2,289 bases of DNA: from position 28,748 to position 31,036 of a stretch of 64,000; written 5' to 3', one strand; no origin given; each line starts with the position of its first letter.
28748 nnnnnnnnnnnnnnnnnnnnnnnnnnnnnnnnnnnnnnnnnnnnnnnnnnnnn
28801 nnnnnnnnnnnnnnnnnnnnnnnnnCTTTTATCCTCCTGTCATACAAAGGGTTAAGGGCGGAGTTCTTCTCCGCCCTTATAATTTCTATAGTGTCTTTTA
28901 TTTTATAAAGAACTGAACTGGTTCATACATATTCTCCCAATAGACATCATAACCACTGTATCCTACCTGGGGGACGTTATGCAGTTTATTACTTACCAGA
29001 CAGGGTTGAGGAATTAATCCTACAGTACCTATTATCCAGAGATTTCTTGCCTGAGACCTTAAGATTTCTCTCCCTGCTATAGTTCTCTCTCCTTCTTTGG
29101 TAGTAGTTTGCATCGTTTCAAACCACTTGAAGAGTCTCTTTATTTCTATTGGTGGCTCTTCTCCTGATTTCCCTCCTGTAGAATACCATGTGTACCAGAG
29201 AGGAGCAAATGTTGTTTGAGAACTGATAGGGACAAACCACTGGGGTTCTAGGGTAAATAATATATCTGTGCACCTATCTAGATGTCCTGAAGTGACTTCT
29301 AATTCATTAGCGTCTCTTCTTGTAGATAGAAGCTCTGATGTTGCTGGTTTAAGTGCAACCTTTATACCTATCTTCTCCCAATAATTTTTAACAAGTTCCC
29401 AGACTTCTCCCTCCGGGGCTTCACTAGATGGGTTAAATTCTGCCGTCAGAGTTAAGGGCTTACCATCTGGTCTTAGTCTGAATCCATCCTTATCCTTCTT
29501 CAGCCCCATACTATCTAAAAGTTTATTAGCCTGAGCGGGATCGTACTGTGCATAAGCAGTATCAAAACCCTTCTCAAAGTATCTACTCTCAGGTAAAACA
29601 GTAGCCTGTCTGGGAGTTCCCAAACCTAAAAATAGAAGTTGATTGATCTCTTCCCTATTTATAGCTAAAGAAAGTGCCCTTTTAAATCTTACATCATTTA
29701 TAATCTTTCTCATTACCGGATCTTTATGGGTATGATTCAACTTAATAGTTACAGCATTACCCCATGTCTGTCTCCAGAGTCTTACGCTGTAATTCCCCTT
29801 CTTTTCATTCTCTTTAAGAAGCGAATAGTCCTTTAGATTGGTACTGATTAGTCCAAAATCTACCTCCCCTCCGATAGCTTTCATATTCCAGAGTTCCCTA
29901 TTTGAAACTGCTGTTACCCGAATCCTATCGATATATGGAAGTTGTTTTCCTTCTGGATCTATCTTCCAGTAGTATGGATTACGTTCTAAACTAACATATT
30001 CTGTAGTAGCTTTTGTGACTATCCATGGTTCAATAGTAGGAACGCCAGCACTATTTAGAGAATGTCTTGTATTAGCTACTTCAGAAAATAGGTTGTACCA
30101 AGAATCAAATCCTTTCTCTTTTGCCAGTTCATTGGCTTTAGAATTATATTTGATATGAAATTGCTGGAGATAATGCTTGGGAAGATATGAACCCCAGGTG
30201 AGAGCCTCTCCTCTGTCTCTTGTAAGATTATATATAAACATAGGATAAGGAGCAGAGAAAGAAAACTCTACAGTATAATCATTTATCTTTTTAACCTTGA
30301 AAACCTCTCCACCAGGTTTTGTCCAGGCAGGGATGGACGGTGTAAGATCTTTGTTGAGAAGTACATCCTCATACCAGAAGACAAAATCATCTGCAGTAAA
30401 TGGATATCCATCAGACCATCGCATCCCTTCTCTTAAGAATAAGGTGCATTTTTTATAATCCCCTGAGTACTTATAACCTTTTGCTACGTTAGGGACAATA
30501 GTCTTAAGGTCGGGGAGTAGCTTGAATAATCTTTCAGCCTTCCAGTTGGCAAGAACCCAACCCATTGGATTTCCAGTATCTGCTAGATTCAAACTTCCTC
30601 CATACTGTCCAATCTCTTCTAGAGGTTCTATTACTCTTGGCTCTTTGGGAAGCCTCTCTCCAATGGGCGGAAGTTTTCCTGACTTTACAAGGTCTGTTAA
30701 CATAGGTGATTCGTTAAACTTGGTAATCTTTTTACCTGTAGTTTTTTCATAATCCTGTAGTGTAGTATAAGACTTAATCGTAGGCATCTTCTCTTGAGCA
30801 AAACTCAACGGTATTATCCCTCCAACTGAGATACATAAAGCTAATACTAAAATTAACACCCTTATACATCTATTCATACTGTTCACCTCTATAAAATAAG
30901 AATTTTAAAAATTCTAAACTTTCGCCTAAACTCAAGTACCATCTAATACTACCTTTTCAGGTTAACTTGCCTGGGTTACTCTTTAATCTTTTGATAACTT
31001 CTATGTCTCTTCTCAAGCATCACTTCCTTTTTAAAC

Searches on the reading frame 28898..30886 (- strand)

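Call 6: search_protein_families(library=pfam, proteins=[window:28898-30886:-])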
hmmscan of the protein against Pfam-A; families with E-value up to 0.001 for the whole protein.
window:28898-30886:- (662 aa): 1 family
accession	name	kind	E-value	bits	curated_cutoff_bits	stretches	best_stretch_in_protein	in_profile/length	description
PF00496.27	SBP_bac_5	-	4.6e-64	217.3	32.4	1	129-531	1-341/368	Bacterial extracellular solute-binding proteins, family 5 Middle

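Call 7: search_protein_families(library=ncbifam, proteins=[window:28898-30886:-])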
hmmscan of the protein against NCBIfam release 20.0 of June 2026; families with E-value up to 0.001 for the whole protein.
window:28898-30886:- (662 aa): 10 families
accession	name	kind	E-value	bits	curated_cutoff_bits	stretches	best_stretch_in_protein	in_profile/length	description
NF045467.1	Opp4A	equivalog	1.3e-27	96.3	650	2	287-513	212-431/556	oligopeptide ABC transporter substrate-binding protein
TIGR02294.1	nickel_nikA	equivalog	1.5e-25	89.7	393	2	287-528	167-392/501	nickel ABC transporter substrate-binding protein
NF047575.1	opine_bind_CntA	exception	5.5e-20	71.4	800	2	292-530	201-427/535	staphylopine-dependent metal ABC transporter substrate-binding lipoprotein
TIGR04028.1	SBP_KPN_01854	hypoth_equivalog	1.7e-19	69.8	468.5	1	393-538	264-406/509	TIGR04028 family ABC transporter substrate-binding protein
NF043070.1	DppA_dipep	equivalog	8.5e-11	41.1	1005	1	391-512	299-409/535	dipeptide ABC transporter periplasmic-binding protein DppA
NF011689.0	PRK15109.1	equivalog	1.5e-08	33.8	560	1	293-522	224-423/547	ABC transporter substrate-binding protein SapA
NF007287.0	PRK09755.1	equivalog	2.9e-08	33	1098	0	132-176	78-122/535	ABC transporter substrate-binding protein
NF011942.0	PRK15413.1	equivalog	1.2e-07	30.9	594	1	290-463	191-344/512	glutathione ABC transporter substrate-binding protein GsiB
NF045468.1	Opp5A_nikA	equivalog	3e-07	29.3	600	1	394-482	253-336/488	nickel ABC transporter substrate-binding protein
NF011684.0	PRK15104.1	equivalog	7.6e-05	21.6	947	0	130-183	82-134/543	oligopeptide ABC transporter substrate-binding protein OppA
